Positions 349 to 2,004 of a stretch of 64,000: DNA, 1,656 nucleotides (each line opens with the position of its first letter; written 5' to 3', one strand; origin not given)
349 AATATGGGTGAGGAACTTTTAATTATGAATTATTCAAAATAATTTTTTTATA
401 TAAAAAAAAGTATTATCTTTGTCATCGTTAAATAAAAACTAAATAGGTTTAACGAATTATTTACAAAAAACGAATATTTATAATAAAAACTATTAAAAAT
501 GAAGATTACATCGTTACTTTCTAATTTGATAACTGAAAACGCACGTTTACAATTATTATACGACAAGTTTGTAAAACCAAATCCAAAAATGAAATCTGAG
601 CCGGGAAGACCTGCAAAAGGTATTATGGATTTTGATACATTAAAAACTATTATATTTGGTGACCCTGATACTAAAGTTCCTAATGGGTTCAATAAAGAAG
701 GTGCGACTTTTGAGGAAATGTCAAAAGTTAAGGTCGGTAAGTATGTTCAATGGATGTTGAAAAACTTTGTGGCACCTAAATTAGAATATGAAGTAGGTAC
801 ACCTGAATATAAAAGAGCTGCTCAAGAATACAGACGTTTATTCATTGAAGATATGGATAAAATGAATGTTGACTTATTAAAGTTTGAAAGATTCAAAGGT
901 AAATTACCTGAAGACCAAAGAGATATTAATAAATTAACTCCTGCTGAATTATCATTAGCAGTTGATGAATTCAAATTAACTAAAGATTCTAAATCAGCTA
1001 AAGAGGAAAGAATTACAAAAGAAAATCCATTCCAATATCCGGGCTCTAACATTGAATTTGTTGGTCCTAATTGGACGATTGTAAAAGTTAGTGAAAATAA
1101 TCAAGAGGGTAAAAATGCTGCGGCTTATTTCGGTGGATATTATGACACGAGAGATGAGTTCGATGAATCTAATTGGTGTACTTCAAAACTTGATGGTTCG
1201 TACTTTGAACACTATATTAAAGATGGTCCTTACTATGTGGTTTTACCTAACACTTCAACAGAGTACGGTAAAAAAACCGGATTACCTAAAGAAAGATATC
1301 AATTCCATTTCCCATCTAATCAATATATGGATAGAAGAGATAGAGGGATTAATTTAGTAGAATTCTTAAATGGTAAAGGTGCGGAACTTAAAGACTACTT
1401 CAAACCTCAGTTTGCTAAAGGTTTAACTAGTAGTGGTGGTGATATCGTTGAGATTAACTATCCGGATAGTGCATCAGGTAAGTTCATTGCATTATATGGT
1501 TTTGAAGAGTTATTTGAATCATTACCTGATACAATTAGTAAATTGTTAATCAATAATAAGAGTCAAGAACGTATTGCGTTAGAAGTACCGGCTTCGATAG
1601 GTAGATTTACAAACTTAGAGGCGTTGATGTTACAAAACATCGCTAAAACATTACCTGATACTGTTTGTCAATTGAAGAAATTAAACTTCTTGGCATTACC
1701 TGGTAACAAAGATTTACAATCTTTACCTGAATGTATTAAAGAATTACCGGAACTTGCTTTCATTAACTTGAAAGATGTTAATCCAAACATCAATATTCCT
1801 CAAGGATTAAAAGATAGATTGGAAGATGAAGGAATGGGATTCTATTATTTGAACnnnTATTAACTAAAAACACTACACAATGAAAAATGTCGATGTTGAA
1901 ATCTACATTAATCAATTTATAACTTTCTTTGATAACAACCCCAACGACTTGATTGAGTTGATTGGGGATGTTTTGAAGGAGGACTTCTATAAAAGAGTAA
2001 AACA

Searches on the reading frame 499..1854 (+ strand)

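Call 10: search_protein_families(library=phrogs, proteins=[window:499-1854:+], max_evalue=0.001)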
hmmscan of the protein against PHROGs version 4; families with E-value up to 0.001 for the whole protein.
window:499-1854:+ (452 aa): 1 family
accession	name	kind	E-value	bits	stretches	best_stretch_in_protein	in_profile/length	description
phrog_6688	-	unknown function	5.6e-06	26.3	1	362-426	387-451/681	-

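Call 11: search_protein_families(library=pfam, proteins=[window:499-1854:+], max_evalue=0.001)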
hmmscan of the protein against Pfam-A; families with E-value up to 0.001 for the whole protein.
window:499-1854:+ (452 aa): 1 family
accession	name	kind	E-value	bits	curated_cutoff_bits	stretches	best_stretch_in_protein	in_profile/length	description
PF23598.1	LRR_14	-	5.9e-06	25.7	40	1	362-427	61-124/353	Leucine-rich repeat region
